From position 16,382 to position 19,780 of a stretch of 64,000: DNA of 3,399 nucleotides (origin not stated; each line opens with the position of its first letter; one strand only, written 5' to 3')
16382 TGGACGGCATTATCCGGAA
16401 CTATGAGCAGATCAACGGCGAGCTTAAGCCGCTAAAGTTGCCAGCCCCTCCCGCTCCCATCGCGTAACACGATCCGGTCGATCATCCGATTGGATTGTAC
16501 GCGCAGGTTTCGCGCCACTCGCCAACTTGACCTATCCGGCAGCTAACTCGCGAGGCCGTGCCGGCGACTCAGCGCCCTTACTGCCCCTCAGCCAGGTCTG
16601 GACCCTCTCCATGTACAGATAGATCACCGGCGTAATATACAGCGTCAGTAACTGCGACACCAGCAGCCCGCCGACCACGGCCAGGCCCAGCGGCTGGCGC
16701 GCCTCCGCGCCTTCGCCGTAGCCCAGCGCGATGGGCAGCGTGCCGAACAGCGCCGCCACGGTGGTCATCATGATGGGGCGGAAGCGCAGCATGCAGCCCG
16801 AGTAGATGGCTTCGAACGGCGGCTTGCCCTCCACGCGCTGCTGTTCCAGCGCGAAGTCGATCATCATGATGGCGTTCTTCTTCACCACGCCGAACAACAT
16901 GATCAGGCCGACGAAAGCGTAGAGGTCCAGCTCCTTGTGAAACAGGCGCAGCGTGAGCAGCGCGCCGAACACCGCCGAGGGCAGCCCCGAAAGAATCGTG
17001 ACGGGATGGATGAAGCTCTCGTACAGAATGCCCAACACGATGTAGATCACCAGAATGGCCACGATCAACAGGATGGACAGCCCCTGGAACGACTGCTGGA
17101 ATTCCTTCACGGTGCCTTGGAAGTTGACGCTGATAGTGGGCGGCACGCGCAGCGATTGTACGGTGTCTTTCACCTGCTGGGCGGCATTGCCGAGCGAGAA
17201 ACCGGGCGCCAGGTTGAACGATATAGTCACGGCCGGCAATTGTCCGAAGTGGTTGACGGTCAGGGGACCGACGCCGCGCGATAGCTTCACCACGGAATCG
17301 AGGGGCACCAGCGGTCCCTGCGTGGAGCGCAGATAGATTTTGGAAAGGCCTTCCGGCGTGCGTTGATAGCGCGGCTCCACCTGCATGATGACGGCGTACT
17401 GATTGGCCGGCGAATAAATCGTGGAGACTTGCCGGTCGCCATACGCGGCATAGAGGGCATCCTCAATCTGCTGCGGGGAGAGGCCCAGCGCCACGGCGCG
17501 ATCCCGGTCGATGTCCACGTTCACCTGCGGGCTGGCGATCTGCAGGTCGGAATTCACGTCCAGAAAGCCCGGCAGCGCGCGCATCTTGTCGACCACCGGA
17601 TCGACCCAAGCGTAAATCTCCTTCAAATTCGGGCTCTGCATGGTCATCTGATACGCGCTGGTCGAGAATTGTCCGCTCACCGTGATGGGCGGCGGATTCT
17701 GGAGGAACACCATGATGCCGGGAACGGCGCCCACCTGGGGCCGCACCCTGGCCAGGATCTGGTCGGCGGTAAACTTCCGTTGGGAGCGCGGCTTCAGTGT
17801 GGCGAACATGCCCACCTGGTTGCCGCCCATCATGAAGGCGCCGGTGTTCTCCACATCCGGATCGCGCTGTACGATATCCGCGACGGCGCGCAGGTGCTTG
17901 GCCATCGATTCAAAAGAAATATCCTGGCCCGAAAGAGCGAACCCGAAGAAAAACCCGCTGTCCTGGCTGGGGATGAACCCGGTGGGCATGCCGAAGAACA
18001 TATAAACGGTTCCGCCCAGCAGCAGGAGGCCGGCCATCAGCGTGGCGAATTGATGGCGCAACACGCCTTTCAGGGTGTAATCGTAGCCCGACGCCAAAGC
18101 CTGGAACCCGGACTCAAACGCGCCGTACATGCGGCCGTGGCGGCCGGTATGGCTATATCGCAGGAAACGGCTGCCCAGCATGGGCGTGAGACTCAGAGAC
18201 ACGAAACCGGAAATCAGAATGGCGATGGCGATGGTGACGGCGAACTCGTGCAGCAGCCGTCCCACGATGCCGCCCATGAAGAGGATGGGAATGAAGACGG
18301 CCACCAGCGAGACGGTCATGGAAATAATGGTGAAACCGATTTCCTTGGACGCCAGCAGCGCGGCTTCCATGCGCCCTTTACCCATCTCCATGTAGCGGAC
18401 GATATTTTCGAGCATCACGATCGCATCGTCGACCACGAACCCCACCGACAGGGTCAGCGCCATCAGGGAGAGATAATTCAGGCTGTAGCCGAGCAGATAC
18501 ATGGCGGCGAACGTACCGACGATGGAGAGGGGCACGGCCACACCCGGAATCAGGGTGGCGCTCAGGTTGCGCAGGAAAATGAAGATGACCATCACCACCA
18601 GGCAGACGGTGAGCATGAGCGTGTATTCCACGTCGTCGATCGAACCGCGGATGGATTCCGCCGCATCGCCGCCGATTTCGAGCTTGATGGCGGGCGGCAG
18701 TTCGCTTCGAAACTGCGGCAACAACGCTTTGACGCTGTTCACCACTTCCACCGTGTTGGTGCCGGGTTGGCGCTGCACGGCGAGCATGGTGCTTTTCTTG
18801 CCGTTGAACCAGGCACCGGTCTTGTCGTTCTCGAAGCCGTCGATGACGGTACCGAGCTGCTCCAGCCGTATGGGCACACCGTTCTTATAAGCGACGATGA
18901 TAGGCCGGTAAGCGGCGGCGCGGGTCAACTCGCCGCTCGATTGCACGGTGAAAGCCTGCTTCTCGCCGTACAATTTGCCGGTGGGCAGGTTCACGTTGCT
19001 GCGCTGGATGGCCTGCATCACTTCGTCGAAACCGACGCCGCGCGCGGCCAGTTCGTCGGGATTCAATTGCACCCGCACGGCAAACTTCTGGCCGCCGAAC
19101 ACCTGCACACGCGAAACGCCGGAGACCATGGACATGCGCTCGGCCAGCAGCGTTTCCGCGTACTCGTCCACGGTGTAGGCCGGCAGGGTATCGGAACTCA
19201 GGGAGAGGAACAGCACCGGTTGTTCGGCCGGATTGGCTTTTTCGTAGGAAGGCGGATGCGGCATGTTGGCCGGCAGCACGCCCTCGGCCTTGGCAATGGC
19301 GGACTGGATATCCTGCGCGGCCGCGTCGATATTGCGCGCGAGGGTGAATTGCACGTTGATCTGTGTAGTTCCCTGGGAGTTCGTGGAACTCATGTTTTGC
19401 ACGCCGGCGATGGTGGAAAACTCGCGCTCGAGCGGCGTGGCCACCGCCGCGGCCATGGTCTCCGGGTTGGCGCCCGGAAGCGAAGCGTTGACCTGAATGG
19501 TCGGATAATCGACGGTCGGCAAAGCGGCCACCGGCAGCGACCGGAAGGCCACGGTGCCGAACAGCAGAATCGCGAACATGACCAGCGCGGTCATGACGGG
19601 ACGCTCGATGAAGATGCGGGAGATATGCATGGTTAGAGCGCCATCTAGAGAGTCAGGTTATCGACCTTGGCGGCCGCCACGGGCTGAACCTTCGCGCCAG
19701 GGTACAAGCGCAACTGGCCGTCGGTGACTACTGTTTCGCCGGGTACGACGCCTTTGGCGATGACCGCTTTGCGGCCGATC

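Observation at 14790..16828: Mini-island in the 3' end of the RND permease gene: ~140-bp direct repeat, replacement gene end, displaced decayed old end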

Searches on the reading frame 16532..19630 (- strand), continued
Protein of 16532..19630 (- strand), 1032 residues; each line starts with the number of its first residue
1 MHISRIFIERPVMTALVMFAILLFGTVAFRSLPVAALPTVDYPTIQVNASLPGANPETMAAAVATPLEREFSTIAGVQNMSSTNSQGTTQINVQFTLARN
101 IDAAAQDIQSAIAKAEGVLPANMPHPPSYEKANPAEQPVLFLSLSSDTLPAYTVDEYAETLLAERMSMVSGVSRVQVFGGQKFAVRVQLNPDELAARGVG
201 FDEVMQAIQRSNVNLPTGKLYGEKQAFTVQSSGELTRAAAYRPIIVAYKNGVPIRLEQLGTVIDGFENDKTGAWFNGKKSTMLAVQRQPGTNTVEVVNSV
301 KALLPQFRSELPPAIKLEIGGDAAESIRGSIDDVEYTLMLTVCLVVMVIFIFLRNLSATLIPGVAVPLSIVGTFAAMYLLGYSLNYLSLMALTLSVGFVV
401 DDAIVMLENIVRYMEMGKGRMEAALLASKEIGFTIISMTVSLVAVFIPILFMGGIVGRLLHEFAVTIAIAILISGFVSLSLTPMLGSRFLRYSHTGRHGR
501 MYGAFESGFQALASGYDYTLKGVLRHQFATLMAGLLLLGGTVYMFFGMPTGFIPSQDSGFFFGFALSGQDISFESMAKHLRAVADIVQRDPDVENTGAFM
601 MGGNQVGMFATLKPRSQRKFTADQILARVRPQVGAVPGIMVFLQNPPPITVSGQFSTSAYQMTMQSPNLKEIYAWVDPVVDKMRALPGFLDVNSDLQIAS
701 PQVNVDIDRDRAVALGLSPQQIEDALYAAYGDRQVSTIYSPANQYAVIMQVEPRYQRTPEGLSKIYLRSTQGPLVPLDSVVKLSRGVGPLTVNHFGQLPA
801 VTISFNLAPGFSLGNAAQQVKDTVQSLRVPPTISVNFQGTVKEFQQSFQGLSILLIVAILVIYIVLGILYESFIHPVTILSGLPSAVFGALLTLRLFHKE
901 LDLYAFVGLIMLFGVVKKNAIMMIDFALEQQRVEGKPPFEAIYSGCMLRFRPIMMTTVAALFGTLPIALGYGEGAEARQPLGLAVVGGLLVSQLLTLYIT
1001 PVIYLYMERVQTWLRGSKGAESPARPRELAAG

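Call 71: search_protein_families(library=pfam, proteins=[L023:4385-5038:+, L023:5399-5686:+, L023:5683-6102:+, L023:6346-7131:+, L023:7614-8156:+, L023:8940-10292:-, L023:9853-10824:-], max_evalue=0.01)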
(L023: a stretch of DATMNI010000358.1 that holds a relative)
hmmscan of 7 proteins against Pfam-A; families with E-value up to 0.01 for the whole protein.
L023:4385-5038:+ (217 aa): 1 family
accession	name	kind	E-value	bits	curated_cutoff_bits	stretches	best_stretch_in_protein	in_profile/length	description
PF05685.18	Uma2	-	4.8e-31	108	27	1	38-199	1-164/172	Putative restriction endonuclease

L023:5399-5686:+ (95 aa): 0 families

L023:5683-6102:+ (139 aa): 2 families
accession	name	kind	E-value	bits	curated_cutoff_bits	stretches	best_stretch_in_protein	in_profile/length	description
PF01850.27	PIN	-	1e-10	42.7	23.6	1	4-126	2-116/120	PIN domain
PF18480.7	DUF5615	-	0.0023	18.2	23.8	1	99-126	34-60/110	Domain of unknown function (DUF5615)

L023:6346-7131:+ (261 aa): 0 families

L023:7614-8156:+ (180 aa): 0 families

L023:8940-10292:- (450 aa): 3 families
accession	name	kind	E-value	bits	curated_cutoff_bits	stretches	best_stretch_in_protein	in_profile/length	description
PF13231.12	PMT_2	-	3.3e-10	40.8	26.1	1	121-235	23-136/160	Dolichyl-phosphate-mannose-protein mannosyltransferase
PF02810.21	SEC-C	-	4.9e-08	33.1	20.4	1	243-257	3-17/19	SEC-C motif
PF02366.24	PMT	-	4.6e-07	30.1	22.7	1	120-228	83-197/245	Dolichyl-phosphate-mannose-protein mannosyltransferase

L023:9853-10824:- (323 aa): 0 families

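Call 77: find_homologous_proteins(query=L193:11035-11664:+, max_evalue=1e-40)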
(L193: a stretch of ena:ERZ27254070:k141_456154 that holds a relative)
Query L193:11035-11664:+ (209 aa): 7673 proteins with E <= 1e-40 among 8000 candidates; the best 120 are listed.
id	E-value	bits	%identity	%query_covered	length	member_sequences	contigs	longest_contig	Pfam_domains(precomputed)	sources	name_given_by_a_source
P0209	6.5e-126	436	99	100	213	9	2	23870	PF00873.26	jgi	jgi:HAE1 family hydrophobic/amphiphilic exporter-1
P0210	8.2e-121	419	97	100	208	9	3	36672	PF00873.26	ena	-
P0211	4.2e-110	384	87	100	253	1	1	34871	PF03176.22,PF00873.26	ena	-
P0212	1.1e-109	383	88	100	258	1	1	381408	PF00873.26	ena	-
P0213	4.9e-109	381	96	92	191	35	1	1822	PF00873.26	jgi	-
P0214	2.3e-108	378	87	100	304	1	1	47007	PF03176.22,PF00873.26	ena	-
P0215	7.7e-107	373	90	93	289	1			PF03176.22,PF00873.26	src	-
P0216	1.4e-106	373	86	100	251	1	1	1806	PF03176.22,PF00873.26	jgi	jgi:HAE1 family hydrophobic/amphiphilic exporter-1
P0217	5.4e-106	371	84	99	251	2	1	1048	PF00873.26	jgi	jgi:HAE1 family hydrophobic/amphiphilic exporter-1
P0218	1.0e-104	367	88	94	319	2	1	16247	PF00873.26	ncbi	-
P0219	1.1e-104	366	83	99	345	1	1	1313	PF00873.26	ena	-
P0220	1.1e-104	366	87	94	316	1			PF00873.26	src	-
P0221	1.2e-104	366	84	98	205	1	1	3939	PF00873.26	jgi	jgi:HAE1 family hydrophobic/amphiphilic exporter-1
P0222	2.1e-104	365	90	92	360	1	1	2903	PF00873.26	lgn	-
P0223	4.4e-104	364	84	98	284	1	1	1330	PF00873.26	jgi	jgi:HAE1 family hydrophobic/amphiphilic exporter-1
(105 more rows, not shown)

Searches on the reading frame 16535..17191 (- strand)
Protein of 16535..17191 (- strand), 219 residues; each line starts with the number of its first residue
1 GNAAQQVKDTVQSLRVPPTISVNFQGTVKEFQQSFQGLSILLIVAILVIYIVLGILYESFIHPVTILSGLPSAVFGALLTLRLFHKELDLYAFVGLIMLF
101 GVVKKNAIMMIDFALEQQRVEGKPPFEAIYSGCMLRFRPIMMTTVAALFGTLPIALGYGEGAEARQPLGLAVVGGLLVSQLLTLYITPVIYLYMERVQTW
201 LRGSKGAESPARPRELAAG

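Call 74: find_related_loci(query=A3, collection=viral_contigs, flank=10000)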
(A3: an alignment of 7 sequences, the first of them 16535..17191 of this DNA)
Query A3 (219 aa) in viral_contigs; peptide patterns used: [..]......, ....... (x = any residue, [..] = any of these).
61 stretches matched a pattern; 2 encode a relative of the query (tblastn E <= 1e-3); 2 distinct loci.
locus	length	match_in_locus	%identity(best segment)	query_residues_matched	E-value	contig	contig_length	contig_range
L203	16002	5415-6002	58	2-198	2e-66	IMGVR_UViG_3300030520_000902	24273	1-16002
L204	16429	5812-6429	52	1-206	2e-66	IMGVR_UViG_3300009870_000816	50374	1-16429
